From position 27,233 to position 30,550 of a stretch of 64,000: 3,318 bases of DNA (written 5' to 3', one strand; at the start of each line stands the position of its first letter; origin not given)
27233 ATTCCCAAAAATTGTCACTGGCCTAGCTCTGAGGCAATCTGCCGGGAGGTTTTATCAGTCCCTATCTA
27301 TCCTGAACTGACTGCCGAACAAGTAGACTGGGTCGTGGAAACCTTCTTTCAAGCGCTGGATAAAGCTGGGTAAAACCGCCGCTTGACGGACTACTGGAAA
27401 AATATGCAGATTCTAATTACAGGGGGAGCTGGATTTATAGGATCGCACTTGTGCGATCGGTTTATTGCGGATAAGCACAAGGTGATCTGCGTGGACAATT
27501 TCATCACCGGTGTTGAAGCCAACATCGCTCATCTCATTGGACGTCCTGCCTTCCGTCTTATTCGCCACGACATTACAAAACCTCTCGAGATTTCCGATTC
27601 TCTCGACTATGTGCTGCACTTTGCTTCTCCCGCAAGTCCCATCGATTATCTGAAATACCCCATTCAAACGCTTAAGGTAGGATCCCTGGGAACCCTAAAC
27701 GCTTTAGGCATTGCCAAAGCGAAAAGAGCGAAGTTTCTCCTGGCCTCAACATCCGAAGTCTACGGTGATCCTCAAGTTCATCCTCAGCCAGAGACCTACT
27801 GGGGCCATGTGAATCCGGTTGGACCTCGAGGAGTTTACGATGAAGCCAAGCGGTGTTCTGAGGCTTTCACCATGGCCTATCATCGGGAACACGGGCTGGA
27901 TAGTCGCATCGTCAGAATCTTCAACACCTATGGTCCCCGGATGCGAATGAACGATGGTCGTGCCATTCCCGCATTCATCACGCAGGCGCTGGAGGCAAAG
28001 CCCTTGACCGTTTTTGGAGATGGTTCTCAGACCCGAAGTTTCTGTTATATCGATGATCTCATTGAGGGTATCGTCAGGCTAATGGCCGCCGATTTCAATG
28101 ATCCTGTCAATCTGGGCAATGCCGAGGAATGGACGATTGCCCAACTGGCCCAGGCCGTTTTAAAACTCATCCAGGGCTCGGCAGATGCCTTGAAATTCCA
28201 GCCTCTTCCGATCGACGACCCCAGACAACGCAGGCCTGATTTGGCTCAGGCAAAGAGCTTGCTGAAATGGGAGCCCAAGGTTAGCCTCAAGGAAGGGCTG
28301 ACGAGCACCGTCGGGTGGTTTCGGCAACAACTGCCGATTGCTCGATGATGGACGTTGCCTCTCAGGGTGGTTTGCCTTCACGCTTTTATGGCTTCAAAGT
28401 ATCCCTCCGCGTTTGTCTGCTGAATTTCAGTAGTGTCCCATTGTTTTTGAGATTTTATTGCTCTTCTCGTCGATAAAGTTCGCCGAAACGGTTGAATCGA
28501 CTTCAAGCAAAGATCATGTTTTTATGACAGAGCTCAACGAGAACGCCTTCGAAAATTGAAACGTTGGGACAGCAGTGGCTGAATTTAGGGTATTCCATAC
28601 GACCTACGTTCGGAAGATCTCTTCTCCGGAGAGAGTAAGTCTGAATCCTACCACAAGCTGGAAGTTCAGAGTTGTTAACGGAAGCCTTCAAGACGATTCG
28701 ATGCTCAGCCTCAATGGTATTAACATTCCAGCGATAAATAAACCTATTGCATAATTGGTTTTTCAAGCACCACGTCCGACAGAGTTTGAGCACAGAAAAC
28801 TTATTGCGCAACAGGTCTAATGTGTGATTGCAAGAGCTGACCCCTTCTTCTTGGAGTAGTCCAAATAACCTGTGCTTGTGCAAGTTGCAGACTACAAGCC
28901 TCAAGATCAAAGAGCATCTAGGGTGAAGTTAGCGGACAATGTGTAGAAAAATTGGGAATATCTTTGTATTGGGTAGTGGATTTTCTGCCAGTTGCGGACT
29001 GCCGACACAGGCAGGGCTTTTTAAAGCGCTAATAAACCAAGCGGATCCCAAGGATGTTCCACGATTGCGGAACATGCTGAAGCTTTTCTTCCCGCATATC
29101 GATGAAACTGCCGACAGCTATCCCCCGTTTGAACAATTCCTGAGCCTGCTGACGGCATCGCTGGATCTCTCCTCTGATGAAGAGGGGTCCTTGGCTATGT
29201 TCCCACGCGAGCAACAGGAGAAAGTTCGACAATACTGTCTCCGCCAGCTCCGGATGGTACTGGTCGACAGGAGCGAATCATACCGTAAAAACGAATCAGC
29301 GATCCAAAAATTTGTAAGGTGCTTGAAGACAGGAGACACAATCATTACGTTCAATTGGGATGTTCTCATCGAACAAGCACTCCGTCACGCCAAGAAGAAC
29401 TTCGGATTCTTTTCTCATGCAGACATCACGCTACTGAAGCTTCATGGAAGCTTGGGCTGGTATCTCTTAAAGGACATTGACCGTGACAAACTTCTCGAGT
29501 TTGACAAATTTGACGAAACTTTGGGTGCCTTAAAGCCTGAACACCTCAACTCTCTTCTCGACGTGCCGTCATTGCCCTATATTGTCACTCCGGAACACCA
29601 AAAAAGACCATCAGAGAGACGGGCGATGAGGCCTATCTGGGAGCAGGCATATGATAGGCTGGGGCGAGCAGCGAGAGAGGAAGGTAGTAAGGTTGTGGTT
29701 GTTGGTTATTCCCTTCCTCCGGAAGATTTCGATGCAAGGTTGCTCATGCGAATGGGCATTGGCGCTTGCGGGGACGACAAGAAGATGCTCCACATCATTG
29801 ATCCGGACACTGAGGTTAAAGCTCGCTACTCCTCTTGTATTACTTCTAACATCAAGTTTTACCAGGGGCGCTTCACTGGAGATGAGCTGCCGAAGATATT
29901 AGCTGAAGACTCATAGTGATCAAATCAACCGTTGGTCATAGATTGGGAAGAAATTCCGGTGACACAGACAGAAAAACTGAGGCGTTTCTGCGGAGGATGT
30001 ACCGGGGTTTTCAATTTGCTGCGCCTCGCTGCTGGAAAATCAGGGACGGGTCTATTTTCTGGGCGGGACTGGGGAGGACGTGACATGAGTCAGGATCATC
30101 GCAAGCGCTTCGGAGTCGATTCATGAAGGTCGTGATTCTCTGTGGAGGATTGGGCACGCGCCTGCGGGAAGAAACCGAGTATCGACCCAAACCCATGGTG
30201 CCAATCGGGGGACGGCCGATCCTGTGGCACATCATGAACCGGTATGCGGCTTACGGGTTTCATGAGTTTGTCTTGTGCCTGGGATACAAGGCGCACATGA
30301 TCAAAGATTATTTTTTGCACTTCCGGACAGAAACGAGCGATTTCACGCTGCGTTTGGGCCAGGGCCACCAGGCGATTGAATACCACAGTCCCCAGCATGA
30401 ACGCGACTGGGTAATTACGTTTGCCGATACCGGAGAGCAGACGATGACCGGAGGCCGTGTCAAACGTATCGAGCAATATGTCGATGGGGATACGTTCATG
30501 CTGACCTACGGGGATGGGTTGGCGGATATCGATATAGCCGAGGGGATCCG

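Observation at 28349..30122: Low-GC islet with a solitary SIR2_2-like protein splitting the glycan cluster: candidate NAD+-depleting defence effector with a missing or degraded partner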

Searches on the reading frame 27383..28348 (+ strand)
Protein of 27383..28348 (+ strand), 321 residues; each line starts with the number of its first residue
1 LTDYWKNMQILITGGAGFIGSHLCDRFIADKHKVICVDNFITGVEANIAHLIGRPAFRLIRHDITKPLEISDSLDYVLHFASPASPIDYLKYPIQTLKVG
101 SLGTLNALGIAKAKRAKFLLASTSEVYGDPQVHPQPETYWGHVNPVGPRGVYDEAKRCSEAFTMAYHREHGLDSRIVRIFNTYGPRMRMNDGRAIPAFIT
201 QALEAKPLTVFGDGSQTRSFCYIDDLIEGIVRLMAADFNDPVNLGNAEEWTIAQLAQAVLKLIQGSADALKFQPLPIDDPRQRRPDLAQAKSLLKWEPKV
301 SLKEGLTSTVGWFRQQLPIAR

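Call 3: search_protein_families(library=pfam, proteins=[window:27383-28348:+], max_evalue=1)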
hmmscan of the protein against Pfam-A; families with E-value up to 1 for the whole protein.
window:27383-28348:+ (321 aa): 8 families
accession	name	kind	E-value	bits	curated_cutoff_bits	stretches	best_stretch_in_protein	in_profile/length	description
PF01370.27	Epimerase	-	6e-52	176.9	20.9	1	10-244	1-239/240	NAD dependent epimerase/dehydratase family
PF16363.11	GDP_Man_Dehyd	-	7.1e-48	164.2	27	1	11-308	1-331/332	GDP-mannose 4,6 dehydratase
PF02719.21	Polysacc_synt_2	-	4.2e-08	33.2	20.2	2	146-265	132-249/293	Polysaccharide biosynthesis protein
PF04321.23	RmlD_sub_bind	-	1.1e-06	28.4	27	1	8-267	1-235/287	RmlD substrate binding domain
PF01073.25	3Beta_HSD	-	3e-06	26.9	22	1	11-226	1-221/280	3-beta hydroxysteroid dehydrogenase/isomerase family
PF07993.18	NAD_binding_4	-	3.6e-05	23.5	20.1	1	70-181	85-206/258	Male sterility protein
PF00106.31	adh_short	-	0.0014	18.5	26.6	1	10-77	3-71/195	short chain dehydrogenase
PF04057.18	Rep-A_N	-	0.19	12.2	26.7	1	197-264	18-85/101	Replication factor-A protein 1, N-terminal domain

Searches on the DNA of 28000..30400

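Call 28: search_rna_families(source=window, start=28000, end=30400, threshold=evalue, max_evalue=1)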
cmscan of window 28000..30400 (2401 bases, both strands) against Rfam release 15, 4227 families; matches with E-value up to 1: 1.
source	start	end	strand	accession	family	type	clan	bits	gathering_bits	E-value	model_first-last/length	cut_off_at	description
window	30229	30355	+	RF00022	GcvB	Gene;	-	19.3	42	0.22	1-204/204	no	GcvB RNA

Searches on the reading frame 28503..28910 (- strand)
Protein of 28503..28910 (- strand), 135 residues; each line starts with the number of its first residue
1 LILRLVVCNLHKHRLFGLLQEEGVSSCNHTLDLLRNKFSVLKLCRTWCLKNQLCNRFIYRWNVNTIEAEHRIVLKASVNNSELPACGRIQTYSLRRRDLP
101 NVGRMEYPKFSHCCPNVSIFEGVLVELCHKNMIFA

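Call 3: search_protein_families(library=pfam, proteins=[window:28503-28910:-], max_evalue=1)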
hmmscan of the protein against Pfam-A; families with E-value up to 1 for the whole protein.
window:28503-28910:- (135 aa): 1 family
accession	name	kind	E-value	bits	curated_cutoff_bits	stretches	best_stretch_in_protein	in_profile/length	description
PF14295.12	PAN_4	-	0.047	14.2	27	1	39-60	16-37/51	PAN domain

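Call 4: search_protein_families(library=padloc, proteins=[window:28503-28910:-], max_evalue=1)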
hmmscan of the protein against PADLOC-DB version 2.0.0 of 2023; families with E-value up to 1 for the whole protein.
window:28503-28910:- (135 aa): 0 families

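Call 5: search_protein_families(library=ncbifam, proteins=[window:28503-28910:-], max_evalue=1)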
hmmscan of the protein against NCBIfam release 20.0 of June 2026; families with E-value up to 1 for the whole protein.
window:28503-28910:- (135 aa): 1 family
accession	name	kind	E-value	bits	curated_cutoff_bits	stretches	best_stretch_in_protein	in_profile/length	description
TIGR03776.1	RPE5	domain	0.04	13.8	29.45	1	54-80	13-39/43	palindromic element RPE5 domain-containing protein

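Call 37: find_homologous_proteins(query=window:28503-28910:-, max_evalue=0.01)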
Query window:28503-28910:-: 3 candidates shared short words with the query, none scored E <= 0.01.

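Call 79: search_protein_families(library=phrogs, proteins=[window:28503-28910:-], max_evalue=0.01)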
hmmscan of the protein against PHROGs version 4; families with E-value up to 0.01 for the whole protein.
window:28503-28910:- (135 aa): 0 families
